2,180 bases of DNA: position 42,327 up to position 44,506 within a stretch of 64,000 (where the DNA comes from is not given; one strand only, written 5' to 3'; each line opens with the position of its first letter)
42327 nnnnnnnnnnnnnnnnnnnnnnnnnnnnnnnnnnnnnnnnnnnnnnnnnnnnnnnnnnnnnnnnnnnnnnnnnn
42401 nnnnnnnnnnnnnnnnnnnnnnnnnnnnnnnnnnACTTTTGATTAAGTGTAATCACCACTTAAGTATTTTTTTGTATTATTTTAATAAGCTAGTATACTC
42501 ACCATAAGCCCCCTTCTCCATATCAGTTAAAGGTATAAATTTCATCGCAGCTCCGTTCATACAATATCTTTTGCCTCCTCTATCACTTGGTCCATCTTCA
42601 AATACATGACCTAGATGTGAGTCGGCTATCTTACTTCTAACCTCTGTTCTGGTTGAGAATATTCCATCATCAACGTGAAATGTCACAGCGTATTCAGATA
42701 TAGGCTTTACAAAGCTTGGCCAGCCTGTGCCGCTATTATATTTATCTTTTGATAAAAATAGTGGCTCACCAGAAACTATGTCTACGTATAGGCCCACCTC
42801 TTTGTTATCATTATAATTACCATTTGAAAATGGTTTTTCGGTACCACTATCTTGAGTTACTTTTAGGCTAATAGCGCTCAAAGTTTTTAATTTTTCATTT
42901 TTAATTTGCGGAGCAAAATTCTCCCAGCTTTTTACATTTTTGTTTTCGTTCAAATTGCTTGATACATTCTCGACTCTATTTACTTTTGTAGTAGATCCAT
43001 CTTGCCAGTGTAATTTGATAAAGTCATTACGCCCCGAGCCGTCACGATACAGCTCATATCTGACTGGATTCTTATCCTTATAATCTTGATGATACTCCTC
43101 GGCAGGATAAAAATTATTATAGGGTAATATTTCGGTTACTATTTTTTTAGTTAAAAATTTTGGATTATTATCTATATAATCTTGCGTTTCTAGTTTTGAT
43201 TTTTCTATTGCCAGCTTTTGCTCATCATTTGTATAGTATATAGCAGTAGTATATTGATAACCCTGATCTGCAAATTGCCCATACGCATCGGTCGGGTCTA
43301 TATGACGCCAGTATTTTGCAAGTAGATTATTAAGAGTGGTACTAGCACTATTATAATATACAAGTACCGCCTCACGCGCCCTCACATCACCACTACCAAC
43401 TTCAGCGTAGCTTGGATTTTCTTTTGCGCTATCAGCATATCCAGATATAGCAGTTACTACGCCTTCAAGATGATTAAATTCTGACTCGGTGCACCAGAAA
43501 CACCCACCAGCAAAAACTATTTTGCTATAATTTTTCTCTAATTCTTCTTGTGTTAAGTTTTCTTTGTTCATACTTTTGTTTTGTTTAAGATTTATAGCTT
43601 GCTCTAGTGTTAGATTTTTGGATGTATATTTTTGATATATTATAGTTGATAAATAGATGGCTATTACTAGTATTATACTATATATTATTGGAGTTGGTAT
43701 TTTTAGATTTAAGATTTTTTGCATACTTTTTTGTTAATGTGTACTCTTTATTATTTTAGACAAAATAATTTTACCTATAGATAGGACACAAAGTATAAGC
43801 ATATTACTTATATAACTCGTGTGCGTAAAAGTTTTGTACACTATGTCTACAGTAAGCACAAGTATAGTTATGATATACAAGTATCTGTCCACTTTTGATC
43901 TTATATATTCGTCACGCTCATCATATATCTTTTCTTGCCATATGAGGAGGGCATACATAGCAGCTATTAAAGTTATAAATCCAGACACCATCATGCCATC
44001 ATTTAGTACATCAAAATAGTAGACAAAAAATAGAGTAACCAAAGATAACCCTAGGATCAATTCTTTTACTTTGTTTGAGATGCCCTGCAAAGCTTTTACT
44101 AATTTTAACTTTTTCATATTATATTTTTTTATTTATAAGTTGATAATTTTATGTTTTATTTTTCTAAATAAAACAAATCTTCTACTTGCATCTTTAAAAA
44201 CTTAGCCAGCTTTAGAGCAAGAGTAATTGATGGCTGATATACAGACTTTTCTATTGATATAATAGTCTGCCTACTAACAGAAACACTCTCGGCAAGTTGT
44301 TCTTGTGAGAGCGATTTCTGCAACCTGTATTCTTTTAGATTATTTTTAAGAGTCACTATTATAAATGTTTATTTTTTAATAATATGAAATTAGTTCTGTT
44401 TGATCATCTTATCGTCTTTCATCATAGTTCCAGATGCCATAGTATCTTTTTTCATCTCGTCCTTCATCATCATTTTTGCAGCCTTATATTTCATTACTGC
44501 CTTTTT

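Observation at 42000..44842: Candidate periplasmic methionine-scavenger system on the minus strand: secreted 20%-Met protein, YozG-like regulator, membrane protein, membrane-anchored MsrA-MsrB, CC-motif membrane protein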

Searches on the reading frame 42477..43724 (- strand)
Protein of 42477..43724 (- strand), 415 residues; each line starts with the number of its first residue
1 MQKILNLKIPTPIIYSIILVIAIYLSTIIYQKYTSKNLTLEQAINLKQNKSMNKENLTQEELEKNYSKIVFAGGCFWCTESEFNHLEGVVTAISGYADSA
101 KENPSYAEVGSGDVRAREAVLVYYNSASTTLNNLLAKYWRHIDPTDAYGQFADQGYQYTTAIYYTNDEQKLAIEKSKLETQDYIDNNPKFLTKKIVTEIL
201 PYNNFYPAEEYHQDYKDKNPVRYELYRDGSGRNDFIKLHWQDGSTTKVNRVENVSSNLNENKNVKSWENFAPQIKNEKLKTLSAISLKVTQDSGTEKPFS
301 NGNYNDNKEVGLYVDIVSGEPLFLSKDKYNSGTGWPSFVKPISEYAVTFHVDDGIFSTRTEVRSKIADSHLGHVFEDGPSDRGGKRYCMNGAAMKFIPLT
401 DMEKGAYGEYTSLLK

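Call 3: search_protein_families(library=pfam, proteins=[window:42477-43724:-], max_evalue=1)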
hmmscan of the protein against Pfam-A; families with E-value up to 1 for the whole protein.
window:42477-43724:- (415 aa): 5 families
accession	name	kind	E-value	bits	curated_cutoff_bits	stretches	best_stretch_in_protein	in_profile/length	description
PF01625.27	PMSR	-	4.9e-50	170.2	23.7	1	68-224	1-152/153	Peptide methionine sulfoxide reductase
PF01641.26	SelR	-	3e-41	140.4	24.9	1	282-398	1-116/116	SelR domain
PF09570.16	RE_SinI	-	0.026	14.2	22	1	25-81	79-134/218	SinI restriction endonuclease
PF11446.13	DUF2897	-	0.055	13.8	25.2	1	17-60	9-52/54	Protein of unknown function (DUF2897)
PF02706.20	Wzz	-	0.34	11.7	25.5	0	17-67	20-69/91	Chain length determinant protein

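Call 4: search_protein_families(library=ncbifam, proteins=[window:42477-43724:-], max_evalue=1)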
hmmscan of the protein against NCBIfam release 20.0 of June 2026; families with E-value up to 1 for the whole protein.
window:42477-43724:- (415 aa): 8 families
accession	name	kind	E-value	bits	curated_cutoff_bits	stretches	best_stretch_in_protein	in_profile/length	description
NF010625.0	PRK14018.1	equivalog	1.8e-96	323.7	522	1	49-414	179-520/521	bifunctional peptide-methionine (S)-S-oxide reductase MsrA/peptide-methionine (R)-S-oxide reductase MsrB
NF004042.0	PRK05550.1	equivalog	3.7e-81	272.5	330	2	59-222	126-282/293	bifunctional methionine sulfoxide reductase B/A protein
TIGR00357.1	TIGR00357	equivalog_domain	2.8e-52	176.3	113.05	1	275-407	4-134/134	peptide-methionine (R)-S-oxide reductase MsrB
TIGR00401.1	msrA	equivalog_domain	5.6e-48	163.2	108.1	1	68-223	2-152/153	peptide-methionine (S)-S-oxide reductase MsrA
NF004036.0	PRK05508.1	equivalog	1.1e-19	70.3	179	1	279-398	3-118/121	methionine-R-sulfoxide reductase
NF004038.0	PRK05528.1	equivalog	1.8e-16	60.6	200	1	68-220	3-141/157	peptide-methionine (S)-S-oxide reductase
NF041383.1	Trx_VPGUxxT_two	exception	1.2e-06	28.4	275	1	55-154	132-216/287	VPGUxxT family thioredoxin-like (seleno)protein, type 2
NF047776.1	LIC11485_Nterm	subfamily_domain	0.096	12.6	80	1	8-67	13-73/105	LIC_11485 family protein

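Call 81: find_related_loci(query=window:42477-43724:-, collection=metagenome_contigs, flank=6000)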
Query window:42477-43724:- (415 aa) in metagenome_contigs; peptide patterns used: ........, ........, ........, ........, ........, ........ (x = any residue, [..] = any of these).
600 stretches matched a pattern (row limit reached: there are more); 532 encode a relative of the query (tblastn E <= 1e-3); the best 80 are kept; 80 distinct loci.
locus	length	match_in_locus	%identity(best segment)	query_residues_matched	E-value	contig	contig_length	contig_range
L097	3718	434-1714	54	6-415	9e-159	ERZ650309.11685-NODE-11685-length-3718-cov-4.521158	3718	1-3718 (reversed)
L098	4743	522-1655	54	16-414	2e-140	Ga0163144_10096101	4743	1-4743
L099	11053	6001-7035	59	65-414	2e-135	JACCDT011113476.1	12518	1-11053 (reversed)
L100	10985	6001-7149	52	16-415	5e-131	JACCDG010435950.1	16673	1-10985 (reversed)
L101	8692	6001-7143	54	17-415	6e-129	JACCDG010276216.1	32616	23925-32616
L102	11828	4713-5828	54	30-414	9e-129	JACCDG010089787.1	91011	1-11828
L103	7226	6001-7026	54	67-415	3e-123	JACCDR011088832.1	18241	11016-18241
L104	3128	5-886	61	117-414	2e-121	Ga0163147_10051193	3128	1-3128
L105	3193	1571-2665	45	52-415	1e-95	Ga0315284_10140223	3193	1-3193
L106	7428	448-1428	48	64-415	5e-94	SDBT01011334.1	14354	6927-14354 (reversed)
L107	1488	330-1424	44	52-415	4e-98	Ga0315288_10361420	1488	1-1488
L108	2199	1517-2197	56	57-296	7e-82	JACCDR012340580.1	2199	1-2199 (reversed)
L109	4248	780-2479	38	69-415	2e-75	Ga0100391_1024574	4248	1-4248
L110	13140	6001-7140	54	16-415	5e-140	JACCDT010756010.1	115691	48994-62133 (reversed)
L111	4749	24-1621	37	103-415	3e-61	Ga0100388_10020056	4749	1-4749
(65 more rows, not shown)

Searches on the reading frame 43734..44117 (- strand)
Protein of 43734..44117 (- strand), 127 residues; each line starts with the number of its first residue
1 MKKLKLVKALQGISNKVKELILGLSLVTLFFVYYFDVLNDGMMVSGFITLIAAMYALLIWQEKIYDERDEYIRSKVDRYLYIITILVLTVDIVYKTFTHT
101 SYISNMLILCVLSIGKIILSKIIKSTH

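Call 3: search_protein_families(library=pfam, proteins=[window:43734-44117:-], max_evalue=1)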
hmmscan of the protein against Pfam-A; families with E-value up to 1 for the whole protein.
window:43734-44117:- (127 aa): 4 families
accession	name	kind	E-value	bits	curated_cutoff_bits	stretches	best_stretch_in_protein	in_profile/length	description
PF20563.3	DUF6773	-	0.0004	20.7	27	1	62-112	3-53/163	Family of unknown function (DUF6773)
PF20040.4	DUF6442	-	0.028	15.1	25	1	61-110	12-60/102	Family of unknown function (DUF6442)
PF22282.1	CydS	-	0.068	13.5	25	0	42-60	6-24/31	CydS-like protein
PF07281.17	INSIG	-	0.11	12.5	28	1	19-117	115-206/211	Insulin-induced protein (INSIG)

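Call 4: search_protein_families(library=ncbifam, proteins=[window:43734-44117:-], max_evalue=1)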
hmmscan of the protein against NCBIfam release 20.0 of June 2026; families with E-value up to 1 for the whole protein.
window:43734-44117:- (127 aa): 0 families

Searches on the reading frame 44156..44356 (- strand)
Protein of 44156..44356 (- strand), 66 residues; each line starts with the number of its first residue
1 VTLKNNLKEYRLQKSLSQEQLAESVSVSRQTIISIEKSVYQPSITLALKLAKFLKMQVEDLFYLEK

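Call 3: search_protein_families(library=pfam, proteins=[window:44156-44356:-], max_evalue=1)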
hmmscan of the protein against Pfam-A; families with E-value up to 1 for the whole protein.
window:44156-44356:- (66 aa): 10 families
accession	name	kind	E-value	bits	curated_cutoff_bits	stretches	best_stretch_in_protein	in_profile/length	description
PF01381.28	HTH_3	-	2.3e-14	53.6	23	1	7-60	1-54/55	Helix-turn-helix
PF12844.13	HTH_19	-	1.5e-07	31.6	30.2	1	6-61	3-58/64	Helix-turn-helix domain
PF13560.12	HTH_31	-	4.1e-07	30.7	27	1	7-60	6-60/64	Helix-turn-helix domain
PF13443.12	HTH_26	-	3.9e-06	27.5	22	1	6-65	1-61/63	Cro/C1-type HTH DNA-binding domain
PF13413.12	HTH_25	-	0.00028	21.1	24.6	1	7-40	2-35/62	Helix-turn-helix domain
PF08279.18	HTH_11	-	0.0037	17.5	25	1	10-33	9-33/55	HTH domain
PF13545.12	HTH_Crp_2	-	0.014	15.8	27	1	11-33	18-40/70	Crp-like helix-turn-helix domain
PF04545.22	Sigma70_r4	-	0.023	14.6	24.1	1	13-37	18-42/50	Sigma-70, region 4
PF15630.12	CENP-S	-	0.028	15.2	28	1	3-53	3-52/76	CENP-S protein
PF00392.27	GntR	-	0.077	13.1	27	1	8-32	16-41/64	Bacterial regulatory proteins, gntR family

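Call 4: search_protein_families(library=ncbifam, proteins=[window:44156-44356:-], max_evalue=1)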
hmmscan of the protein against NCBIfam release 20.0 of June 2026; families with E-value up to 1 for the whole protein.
window:44156-44356:- (66 aa): 17 families
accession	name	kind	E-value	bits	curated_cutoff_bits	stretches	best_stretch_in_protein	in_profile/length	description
NF041951.1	phage_RstR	subfamily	2.9e-10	40.4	80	1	1-62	1-62/108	RstR family transcriptional repressor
NF003162.0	PRK04140.1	equivalog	4e-08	32.7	263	1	5-58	129-182/317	transcriptional regulator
TIGR00270.2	TIGR00270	equivalog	6e-08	32.7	110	1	6-58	79-131/159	multiprotein bridging factor aMBF1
TIGR03070.1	couple_hipB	subfamily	6.6e-07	29.2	71.65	1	5-53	5-53/58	type II toxin-antitoxin system Y4mF family antitoxin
NF052239.1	antitox_spr1629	equivalog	8.9e-07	28.3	335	1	5-59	5-59/377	spr1629 family repressor/antitoxin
NF047948.1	male_kill_WMK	equivalog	6.1e-06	25.9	300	1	5-62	165-222/300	WO male-killing family protein Wmk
NF046032.1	TransRegSlrRBacil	equivalog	1e-05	25.7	250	1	8-65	7-65/149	HTH-type transcriptional regulator SlrR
NF007408.0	PRK09943.1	equivalog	6.8e-05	22.5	211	1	5-63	10-68/185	HTH-type transcriptional regulator PuuR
NF006015.0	PRK08154.1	subfamily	0.00014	21.1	204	1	3-62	31-90/314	anaerobic benzoate catabolism transcriptional regulator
TIGR02607.1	antidote_HigA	equivalog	0.00016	21.4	47.7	1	15-59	20-64/81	HigA family addiction module antitoxin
NF041493.1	MobT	equivalog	0.00042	19.2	600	1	7-55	1-49/383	MobT family relaxase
NF007271.0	PRK09726.1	equivalog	0.00099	19.1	79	1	2-56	12-66/88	type II toxin-antitoxin system antitoxin HipB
NF007257.0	PRK09706.1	subfamily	0.0013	18.6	101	1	2-56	5-59/135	transcriptional repressor DicA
NF003057.0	PRK03975.1-5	subfamily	0.006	16.3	168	1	9-54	15-58/134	putative transcriptional regulator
TIGR02612.1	mob_myst_A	hypoth_equivalog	0.013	15.4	122.6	1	14-47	37-70/150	mobile mystery protein A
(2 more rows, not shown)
